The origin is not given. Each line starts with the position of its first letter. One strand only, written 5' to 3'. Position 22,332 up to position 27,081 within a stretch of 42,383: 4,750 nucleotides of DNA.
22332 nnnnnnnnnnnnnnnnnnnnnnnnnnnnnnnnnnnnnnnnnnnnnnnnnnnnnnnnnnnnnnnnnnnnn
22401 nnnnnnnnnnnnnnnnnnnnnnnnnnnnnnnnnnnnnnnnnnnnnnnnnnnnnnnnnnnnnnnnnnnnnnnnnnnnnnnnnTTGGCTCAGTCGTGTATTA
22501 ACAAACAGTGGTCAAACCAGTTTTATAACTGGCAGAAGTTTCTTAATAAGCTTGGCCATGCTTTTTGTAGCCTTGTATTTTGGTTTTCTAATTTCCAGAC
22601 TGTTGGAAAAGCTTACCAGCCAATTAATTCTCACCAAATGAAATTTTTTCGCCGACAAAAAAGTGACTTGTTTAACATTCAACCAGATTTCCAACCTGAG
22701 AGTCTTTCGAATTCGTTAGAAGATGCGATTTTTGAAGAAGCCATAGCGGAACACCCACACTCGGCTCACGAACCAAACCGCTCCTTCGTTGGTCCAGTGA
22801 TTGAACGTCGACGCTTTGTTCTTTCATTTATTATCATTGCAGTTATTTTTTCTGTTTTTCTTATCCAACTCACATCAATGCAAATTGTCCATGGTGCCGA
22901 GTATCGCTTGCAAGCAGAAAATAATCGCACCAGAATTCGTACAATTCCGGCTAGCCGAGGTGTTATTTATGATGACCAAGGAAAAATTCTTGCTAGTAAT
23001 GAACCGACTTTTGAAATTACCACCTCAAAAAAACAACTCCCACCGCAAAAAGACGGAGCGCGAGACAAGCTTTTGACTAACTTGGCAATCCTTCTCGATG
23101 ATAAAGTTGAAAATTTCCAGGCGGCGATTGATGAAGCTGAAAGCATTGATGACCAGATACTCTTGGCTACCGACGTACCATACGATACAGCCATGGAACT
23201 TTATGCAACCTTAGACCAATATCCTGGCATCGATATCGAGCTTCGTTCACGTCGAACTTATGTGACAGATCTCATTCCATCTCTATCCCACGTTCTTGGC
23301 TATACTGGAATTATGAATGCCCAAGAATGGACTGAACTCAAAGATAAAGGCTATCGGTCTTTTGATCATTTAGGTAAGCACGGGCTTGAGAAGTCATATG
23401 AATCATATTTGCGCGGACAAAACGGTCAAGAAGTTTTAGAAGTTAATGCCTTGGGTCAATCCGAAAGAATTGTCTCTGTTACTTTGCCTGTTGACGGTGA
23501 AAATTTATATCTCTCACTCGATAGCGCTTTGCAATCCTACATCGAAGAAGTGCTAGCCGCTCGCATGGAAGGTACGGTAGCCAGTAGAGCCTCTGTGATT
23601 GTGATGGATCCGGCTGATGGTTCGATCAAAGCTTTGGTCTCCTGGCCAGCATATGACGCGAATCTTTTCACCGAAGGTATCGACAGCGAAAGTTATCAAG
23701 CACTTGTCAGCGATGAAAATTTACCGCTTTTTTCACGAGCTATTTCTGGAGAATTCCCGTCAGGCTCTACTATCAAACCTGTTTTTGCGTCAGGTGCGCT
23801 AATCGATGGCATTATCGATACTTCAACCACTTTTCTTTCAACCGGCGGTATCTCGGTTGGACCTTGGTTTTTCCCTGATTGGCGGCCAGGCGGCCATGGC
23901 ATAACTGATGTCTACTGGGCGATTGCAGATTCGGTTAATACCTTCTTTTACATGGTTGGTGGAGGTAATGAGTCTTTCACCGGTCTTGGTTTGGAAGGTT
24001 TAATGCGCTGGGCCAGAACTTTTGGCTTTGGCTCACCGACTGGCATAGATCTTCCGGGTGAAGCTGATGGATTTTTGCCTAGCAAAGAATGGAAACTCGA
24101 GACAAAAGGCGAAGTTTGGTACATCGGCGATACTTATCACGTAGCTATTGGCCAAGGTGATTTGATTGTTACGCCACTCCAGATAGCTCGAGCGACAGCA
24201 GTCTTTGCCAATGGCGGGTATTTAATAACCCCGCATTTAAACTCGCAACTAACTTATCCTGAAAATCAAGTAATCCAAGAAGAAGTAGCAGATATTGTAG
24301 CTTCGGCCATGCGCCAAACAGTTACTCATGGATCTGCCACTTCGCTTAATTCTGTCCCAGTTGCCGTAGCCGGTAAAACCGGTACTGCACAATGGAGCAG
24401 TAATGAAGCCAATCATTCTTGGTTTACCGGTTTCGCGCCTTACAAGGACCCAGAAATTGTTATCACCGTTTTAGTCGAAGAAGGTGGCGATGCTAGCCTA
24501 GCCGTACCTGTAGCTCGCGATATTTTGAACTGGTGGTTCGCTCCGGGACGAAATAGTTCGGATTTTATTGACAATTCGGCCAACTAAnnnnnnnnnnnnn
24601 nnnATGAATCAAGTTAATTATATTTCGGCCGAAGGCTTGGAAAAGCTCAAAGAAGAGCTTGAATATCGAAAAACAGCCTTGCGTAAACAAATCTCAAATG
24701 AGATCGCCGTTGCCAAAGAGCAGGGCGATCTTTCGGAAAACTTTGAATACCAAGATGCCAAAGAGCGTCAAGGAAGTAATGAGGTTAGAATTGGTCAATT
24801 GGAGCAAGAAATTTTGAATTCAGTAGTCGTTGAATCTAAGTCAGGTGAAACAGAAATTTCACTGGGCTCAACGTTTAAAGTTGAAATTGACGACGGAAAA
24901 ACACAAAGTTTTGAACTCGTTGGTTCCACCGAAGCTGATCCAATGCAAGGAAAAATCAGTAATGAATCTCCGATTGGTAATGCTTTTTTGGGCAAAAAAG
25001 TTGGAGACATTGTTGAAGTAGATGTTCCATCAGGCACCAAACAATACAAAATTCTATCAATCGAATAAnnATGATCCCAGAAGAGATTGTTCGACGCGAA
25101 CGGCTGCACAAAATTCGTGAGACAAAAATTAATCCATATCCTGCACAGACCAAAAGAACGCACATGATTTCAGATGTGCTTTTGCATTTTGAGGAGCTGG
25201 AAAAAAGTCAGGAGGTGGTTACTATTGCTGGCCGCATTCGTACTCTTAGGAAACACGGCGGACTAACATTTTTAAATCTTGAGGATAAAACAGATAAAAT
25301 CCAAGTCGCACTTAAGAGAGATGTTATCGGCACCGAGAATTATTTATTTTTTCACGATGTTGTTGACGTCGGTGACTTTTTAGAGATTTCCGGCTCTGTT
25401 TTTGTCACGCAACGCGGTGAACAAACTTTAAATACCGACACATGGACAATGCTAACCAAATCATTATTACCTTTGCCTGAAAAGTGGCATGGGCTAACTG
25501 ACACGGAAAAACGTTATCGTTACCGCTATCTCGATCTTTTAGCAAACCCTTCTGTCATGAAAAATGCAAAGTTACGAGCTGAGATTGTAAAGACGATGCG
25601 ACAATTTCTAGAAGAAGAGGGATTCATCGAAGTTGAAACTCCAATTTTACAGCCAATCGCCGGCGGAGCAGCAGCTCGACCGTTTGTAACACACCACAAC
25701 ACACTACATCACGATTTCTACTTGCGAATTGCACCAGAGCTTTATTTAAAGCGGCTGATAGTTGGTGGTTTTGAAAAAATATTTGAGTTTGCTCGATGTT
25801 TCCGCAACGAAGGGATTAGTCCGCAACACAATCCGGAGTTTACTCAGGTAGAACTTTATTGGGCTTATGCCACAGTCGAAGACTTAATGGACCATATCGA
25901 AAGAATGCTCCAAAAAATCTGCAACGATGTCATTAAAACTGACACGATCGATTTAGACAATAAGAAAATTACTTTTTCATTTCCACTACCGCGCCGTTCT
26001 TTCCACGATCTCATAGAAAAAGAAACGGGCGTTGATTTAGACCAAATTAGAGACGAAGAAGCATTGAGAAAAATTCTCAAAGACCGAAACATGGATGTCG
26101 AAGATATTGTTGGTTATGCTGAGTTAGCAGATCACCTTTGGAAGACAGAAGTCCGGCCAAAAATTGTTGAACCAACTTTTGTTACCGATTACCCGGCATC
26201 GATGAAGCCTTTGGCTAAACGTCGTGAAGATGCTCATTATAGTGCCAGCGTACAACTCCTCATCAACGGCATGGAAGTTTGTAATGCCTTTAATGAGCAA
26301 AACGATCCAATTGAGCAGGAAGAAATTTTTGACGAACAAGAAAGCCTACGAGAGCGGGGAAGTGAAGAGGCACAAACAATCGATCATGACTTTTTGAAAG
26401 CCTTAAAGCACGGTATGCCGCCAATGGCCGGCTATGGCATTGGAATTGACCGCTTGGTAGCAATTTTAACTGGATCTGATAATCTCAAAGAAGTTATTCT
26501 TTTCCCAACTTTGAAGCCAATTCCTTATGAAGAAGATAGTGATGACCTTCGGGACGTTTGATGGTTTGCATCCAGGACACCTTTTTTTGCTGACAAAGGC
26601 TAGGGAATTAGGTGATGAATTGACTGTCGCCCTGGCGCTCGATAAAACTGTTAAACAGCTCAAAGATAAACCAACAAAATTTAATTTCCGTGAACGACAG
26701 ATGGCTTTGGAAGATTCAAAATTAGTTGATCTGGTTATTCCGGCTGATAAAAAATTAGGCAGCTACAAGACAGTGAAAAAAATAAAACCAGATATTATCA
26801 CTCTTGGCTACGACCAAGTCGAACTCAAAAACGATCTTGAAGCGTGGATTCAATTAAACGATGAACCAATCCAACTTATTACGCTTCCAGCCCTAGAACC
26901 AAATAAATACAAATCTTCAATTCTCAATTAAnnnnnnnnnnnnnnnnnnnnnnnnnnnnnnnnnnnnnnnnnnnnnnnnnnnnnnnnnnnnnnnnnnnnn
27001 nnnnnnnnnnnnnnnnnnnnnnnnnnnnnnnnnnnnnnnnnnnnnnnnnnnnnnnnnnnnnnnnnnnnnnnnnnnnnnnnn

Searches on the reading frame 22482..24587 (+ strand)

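Call 60: search_protein_families(library=pfam, proteins=[window:22482-24587:+], max_evalue=0.001)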
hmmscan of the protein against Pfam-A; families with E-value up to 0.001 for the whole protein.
window:22482-24587:+ (701 aa): 2 families
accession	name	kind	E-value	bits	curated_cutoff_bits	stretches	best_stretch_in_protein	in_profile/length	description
PF00905.27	Transpeptidase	-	4.8e-55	187.3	22.1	1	371-682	2-298/299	Penicillin binding protein transpeptidase domain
PF03717.20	PBP_dimer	-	3.3e-38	132.3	24.4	1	155-326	2-174/180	Penicillin-binding Protein dimerisation domain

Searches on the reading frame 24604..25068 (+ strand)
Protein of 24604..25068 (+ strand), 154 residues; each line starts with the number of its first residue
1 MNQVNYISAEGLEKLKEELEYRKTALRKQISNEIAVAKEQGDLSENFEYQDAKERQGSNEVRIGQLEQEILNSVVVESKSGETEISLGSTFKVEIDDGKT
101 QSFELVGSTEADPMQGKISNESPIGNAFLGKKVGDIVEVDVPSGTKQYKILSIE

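Call 60: search_protein_families(library=pfam, proteins=[window:24604-25068:+], max_evalue=0.001)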
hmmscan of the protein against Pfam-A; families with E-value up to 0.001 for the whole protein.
window:24604-25068:+ (154 aa): 2 families
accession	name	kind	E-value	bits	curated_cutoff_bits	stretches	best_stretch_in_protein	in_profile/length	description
PF01272.25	GreA_GreB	-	5.7e-24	84.3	26.9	1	83-154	4-76/77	Transcription elongation factor, GreA/GreB, C-term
PF03449.20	GreA_GreB_N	-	1.9e-23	82.9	24.5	1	5-75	1-71/71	Transcription elongation factor, N-terminal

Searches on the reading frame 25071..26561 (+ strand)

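Call 60: search_protein_families(library=pfam, proteins=[window:25071-26561:+], max_evalue=0.001)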
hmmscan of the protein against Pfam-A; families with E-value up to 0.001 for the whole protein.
window:25071-26561:+ (496 aa): 3 families
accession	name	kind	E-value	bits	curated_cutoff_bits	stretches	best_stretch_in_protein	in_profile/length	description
PF00152.25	tRNA-synt_2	-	4.7e-93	312.1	25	1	145-481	2-307/308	tRNA synthetases class II (D, K and N)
PF01336.31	tRNA_anti-codon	-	1.9e-14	53.8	27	1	50-127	1-74/75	OB-fold nucleic acid binding domain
PF01409.25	tRNA-synt_2d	-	6.8e-07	29.5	19.8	1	236-286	104-156/246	tRNA synthetases class II core domain (F)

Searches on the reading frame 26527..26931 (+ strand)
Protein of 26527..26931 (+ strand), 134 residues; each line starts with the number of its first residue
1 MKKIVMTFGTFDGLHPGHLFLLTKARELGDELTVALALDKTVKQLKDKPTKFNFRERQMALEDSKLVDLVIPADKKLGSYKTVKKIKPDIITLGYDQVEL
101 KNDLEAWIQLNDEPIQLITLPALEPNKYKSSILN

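Call 61: search_protein_families(library=pfam, proteins=[window:26527-26931:+], max_evalue=0.001)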
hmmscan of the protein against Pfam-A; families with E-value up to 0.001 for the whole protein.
window:26527-26931:+ (134 aa): 2 families
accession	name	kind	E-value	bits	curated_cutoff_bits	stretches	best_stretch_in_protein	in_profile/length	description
PF01467.32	CTP_transf_like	-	4.1e-15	56.6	21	1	7-132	2-129/133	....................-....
PF06574.18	FAD_syn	-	1.1e-06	29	27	1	2-37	6-41/158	FAD synthetase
